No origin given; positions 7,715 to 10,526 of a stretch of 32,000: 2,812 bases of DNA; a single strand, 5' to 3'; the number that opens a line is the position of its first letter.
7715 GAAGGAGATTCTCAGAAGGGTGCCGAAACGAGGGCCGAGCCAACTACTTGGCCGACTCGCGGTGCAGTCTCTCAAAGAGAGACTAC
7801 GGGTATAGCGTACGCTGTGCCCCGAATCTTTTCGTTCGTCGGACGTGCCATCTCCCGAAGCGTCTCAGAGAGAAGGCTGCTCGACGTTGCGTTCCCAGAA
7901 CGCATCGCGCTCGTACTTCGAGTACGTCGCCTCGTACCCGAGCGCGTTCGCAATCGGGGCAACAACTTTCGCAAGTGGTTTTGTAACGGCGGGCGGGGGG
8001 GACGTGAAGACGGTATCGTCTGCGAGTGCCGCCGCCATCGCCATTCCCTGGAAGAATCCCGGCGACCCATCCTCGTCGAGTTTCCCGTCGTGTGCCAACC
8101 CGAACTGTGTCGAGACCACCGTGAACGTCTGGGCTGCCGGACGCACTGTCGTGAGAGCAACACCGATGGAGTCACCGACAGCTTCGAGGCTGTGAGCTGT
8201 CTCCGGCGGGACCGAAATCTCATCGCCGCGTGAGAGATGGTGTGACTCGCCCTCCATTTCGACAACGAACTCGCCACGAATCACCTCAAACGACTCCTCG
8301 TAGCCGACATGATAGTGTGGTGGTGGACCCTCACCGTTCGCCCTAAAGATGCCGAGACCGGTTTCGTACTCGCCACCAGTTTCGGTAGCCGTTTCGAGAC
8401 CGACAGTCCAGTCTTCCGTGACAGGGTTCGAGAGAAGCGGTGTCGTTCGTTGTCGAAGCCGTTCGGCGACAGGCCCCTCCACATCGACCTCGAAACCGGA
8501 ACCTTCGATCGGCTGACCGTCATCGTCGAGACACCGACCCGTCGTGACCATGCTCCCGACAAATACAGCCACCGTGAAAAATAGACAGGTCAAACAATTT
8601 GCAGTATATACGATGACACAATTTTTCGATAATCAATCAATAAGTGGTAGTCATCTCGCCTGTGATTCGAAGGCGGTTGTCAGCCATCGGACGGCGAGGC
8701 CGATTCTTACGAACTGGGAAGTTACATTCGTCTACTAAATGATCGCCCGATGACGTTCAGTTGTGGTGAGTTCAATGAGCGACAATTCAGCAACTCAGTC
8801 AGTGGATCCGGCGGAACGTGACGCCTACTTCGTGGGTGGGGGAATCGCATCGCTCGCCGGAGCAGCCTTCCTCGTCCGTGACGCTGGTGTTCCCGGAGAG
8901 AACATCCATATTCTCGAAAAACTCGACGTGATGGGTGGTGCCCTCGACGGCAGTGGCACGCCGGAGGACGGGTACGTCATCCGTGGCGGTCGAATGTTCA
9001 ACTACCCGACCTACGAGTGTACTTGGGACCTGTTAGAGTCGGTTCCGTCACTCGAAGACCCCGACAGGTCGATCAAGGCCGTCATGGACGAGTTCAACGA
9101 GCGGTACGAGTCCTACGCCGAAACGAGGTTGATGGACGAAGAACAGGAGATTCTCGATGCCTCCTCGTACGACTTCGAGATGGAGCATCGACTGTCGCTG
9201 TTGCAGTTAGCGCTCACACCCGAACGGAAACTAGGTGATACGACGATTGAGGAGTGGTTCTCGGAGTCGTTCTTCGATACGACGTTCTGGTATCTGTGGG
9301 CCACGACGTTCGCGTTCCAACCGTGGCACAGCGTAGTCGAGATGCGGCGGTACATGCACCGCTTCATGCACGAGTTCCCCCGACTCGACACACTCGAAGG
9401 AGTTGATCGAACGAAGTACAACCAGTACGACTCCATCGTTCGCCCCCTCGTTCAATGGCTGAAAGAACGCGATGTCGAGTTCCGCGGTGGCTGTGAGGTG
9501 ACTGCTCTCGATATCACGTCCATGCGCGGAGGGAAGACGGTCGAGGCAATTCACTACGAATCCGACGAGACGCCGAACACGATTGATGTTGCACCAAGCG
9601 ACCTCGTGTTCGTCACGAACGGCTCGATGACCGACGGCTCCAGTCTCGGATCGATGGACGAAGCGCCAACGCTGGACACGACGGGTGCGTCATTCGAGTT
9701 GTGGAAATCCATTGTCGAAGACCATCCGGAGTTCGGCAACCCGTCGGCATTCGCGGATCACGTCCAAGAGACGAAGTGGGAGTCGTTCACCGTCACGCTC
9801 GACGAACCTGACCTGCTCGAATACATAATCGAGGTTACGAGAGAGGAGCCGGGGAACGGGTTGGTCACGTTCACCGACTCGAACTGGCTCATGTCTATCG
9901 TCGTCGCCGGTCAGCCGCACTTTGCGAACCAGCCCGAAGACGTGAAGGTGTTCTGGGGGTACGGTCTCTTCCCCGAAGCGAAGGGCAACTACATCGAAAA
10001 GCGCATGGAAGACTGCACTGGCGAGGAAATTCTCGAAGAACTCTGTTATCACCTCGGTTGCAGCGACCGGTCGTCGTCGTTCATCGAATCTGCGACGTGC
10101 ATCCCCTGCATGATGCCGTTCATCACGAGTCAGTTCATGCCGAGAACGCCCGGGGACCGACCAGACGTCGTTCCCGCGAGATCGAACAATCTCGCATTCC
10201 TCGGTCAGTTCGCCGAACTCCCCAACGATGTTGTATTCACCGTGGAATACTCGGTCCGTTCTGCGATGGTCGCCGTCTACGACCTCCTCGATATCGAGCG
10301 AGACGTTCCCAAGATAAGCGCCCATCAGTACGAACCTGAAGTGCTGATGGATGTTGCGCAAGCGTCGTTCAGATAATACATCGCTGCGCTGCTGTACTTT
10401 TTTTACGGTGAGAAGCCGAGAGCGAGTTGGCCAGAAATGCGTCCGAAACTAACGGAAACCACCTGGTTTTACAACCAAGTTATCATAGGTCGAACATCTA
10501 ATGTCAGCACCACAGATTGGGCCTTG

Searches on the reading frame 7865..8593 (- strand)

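Call 7: search_protein_families(library=pfam, proteins=[window:7865-8593:-], max_evalue=0.001)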
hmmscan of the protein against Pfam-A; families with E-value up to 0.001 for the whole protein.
window:7865-8593:- (242 aa): 1 family
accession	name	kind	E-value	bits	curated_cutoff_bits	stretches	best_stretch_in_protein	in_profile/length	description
PF07883.17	Cupin_2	-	4.4e-10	39.6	27.2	1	87-147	8-67/70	Cupin domain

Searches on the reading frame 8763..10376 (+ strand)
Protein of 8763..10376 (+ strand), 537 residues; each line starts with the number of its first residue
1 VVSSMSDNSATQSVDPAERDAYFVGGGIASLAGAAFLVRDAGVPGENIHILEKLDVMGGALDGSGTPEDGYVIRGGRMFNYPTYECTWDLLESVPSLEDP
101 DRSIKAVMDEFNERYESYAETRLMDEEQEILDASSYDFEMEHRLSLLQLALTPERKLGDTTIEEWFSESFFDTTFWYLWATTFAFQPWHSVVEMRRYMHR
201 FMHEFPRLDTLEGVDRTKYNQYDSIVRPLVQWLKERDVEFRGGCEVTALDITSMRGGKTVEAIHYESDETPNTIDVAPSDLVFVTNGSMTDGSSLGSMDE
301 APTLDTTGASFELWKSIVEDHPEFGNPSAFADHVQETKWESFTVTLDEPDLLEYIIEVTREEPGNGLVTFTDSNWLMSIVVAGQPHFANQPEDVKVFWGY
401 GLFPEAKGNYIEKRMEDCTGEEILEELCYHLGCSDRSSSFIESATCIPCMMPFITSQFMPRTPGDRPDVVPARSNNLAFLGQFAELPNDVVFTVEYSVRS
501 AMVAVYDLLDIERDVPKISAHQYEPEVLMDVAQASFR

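Call 7: search_protein_families(library=pfam, proteins=[window:8763-10376:+], max_evalue=0.001)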
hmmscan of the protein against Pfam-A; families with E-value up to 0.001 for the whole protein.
window:8763-10376:+ (537 aa): 2 families
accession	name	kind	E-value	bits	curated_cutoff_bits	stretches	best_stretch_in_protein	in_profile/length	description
PF06100.17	MCRA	-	1.6e-215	717.1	23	1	19-506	2-495/495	MCRA family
PF13450.12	NAD_binding_8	-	8.6e-05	23.2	21.9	1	24-92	2-66/68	NAD(P)-binding Rossmann-like domain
